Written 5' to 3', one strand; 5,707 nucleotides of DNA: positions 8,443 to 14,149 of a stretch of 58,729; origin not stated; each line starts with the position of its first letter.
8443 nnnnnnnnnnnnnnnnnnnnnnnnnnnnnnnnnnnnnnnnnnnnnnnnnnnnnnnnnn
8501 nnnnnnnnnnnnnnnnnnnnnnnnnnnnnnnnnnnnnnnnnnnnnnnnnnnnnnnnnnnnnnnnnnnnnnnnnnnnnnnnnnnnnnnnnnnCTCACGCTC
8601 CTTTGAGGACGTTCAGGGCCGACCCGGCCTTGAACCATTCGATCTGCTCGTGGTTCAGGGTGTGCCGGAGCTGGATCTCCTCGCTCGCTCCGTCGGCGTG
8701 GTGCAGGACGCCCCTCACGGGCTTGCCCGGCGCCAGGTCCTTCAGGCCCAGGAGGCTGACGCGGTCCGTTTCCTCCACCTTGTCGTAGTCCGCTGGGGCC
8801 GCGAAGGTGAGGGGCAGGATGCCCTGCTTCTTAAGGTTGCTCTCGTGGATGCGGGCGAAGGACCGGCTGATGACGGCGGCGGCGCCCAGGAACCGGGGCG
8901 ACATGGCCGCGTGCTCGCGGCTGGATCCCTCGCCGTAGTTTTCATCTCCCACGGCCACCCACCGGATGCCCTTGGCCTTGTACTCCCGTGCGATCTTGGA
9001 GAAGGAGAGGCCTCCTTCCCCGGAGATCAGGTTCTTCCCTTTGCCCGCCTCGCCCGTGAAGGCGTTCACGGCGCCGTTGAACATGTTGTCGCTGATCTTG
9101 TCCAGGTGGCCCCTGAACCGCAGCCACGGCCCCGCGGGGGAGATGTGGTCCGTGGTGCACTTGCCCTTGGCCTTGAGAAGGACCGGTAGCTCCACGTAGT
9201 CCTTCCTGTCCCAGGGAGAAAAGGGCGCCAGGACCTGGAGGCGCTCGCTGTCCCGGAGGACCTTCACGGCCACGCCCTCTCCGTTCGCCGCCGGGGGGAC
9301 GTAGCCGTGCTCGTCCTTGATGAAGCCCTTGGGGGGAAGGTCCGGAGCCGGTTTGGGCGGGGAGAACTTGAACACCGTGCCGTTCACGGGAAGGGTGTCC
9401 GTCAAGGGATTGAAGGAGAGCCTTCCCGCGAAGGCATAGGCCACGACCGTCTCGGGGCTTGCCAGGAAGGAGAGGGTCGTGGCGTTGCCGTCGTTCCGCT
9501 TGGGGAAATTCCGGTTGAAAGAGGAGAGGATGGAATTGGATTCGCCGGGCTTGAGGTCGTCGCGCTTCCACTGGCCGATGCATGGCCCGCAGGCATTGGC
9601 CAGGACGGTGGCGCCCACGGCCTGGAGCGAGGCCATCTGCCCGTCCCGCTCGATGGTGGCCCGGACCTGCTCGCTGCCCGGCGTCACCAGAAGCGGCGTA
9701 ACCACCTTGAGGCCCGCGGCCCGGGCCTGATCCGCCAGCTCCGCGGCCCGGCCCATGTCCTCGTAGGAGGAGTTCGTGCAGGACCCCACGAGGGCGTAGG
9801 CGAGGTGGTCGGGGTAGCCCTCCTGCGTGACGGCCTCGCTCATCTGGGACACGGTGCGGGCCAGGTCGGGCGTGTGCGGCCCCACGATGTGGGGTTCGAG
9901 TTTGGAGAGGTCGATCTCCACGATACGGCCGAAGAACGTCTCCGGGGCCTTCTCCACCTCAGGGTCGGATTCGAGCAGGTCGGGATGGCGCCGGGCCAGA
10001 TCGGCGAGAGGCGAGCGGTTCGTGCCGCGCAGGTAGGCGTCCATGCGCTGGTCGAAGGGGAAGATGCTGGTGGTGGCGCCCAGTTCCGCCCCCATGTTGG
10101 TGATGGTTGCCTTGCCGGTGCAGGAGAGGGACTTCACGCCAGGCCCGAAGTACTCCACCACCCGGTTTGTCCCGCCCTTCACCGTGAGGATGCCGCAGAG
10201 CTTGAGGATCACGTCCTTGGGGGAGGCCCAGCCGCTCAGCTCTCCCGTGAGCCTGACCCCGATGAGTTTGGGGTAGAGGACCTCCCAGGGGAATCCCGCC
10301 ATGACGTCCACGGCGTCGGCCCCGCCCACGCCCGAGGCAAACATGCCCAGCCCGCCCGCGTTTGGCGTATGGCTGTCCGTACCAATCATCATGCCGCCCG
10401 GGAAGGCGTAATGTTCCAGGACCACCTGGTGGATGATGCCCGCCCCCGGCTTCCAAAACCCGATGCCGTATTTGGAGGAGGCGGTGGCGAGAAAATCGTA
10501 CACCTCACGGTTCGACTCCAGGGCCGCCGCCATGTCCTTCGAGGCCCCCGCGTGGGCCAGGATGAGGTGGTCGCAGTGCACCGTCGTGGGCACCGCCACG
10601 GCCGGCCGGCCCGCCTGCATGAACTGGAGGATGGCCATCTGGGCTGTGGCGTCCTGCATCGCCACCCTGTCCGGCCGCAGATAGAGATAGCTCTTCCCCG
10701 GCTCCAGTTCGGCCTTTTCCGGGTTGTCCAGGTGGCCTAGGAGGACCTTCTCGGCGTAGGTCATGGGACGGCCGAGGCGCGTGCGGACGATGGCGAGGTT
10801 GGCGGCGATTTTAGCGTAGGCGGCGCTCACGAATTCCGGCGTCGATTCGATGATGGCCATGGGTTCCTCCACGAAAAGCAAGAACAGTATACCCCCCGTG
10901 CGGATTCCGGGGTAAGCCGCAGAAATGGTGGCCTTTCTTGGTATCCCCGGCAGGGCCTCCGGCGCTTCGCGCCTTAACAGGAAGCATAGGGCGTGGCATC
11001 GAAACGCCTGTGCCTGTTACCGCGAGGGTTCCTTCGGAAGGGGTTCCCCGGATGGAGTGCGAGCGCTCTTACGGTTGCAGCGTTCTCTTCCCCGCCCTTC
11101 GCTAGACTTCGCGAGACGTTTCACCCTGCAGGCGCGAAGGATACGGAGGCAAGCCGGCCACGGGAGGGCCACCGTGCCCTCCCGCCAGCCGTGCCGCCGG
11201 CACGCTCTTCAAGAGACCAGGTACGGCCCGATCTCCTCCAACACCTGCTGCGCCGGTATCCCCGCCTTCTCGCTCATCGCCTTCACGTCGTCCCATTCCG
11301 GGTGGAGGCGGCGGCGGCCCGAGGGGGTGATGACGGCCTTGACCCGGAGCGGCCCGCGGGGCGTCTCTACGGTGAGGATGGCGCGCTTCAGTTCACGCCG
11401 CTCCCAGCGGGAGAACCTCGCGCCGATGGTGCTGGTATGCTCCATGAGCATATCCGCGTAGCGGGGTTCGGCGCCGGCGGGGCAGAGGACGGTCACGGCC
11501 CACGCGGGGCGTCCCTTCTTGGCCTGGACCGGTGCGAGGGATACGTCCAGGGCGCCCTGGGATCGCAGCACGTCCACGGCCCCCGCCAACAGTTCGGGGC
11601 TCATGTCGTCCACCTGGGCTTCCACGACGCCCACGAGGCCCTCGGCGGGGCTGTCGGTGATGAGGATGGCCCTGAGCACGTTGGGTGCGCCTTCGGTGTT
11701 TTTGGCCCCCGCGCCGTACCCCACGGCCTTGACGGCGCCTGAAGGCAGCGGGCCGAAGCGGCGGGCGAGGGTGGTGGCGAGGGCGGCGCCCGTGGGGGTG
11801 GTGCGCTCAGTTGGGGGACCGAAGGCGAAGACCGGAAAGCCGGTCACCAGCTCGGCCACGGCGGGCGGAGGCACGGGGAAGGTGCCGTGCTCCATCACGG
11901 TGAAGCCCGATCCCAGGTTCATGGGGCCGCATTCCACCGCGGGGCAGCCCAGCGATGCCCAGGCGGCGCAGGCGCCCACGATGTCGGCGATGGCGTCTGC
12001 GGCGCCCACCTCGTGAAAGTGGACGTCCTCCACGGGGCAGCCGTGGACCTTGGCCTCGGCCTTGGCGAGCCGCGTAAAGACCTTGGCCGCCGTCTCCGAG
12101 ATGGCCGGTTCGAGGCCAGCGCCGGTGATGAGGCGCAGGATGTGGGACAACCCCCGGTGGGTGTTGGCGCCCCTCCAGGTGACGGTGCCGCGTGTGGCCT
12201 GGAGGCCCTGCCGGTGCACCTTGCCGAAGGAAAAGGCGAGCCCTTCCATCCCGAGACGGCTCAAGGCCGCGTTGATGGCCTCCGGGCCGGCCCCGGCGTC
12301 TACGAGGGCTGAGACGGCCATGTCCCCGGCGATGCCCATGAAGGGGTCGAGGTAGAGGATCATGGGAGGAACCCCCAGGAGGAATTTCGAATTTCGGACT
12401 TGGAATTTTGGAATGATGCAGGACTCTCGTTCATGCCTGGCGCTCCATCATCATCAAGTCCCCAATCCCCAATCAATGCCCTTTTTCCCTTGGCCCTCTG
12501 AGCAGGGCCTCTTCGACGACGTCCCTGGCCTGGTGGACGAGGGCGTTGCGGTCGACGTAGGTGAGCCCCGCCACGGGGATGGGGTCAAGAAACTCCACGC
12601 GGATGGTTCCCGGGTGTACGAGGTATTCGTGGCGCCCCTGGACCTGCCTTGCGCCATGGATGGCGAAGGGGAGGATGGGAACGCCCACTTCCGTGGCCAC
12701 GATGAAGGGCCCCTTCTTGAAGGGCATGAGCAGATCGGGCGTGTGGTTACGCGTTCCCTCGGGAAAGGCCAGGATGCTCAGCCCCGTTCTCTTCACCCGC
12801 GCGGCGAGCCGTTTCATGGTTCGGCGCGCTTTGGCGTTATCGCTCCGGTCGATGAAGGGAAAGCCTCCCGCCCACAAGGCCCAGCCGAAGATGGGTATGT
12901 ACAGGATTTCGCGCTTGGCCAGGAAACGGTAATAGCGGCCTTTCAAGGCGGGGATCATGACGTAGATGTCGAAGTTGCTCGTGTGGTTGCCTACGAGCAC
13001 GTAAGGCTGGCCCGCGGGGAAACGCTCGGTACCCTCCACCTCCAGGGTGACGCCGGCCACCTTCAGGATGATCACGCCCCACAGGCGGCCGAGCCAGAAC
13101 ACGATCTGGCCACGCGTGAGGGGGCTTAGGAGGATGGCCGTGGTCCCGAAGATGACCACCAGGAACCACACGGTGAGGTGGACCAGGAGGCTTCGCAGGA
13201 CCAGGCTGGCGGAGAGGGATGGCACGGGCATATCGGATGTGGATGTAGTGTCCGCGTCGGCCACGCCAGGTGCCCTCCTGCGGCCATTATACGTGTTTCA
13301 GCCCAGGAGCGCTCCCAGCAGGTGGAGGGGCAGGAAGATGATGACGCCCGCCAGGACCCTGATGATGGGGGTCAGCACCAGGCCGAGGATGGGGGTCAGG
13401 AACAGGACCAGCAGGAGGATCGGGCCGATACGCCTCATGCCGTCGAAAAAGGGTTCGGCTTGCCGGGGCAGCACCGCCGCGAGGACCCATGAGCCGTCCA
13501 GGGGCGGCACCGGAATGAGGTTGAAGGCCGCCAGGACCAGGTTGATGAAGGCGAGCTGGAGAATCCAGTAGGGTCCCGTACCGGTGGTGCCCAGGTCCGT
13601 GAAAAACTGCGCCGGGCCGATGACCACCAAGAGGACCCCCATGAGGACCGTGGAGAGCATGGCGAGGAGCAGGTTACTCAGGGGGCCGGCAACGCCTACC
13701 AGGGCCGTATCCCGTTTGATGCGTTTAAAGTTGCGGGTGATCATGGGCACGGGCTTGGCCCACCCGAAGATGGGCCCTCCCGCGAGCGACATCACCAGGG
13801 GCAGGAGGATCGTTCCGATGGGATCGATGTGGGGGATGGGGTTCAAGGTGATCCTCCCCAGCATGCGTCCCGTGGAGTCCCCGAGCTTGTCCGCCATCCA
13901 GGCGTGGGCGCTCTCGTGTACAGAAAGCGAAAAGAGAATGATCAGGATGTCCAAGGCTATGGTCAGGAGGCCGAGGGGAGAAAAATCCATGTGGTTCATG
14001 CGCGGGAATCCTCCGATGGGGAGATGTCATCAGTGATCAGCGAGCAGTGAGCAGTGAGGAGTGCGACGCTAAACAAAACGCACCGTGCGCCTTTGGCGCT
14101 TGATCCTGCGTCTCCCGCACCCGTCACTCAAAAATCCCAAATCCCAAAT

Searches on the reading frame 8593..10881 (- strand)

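Call 41: search_protein_families(library=pfam, proteins=[window:8593-10881:-], max_evalue=0.00001)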
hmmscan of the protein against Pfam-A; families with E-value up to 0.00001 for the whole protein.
window:8593-10881:- (762 aa): 2 families
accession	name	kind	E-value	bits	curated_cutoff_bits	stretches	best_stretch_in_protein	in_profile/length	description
PF00330.25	Aconitase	-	5.7e-140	467.8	28.7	1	45-486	2-463/463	Aconitase family (aconitate hydratase)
PF00694.25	Aconitase_C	-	4.5e-37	127.7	22.8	1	566-695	2-130/131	Aconitase C-terminal domain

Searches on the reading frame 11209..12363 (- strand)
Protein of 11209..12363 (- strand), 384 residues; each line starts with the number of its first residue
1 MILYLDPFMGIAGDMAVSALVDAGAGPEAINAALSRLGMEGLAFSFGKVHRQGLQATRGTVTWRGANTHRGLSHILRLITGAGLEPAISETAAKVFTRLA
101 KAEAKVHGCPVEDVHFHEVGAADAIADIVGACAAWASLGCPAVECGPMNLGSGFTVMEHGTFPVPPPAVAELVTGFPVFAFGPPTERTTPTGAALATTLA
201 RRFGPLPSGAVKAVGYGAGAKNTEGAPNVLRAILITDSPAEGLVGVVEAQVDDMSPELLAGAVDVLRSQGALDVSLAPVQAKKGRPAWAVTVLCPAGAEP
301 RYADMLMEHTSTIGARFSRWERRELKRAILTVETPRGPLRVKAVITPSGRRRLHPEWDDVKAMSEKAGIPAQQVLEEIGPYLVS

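Call 41: search_protein_families(library=pfam, proteins=[window:11209-12363:-], max_evalue=0.00001)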
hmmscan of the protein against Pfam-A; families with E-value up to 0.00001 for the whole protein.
window:11209-12363:- (384 aa): 1 family
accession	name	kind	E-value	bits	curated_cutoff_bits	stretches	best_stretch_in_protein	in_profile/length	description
PF01969.22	Ni_insertion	-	1.4e-123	413.2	22.1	1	3-374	1-374/375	Nickel insertion protein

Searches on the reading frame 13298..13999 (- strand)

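Call 41: search_protein_families(library=pfam, proteins=[window:13298-13999:-], max_evalue=0.00001)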
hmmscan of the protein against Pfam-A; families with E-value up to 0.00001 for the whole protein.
window:13298-13999:- (233 aa): 1 family
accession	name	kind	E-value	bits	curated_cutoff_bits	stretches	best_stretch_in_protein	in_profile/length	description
PF02163.28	Peptidase_M50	-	4.5e-12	46.2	27.2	1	148-179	165-196/221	Peptidase family M50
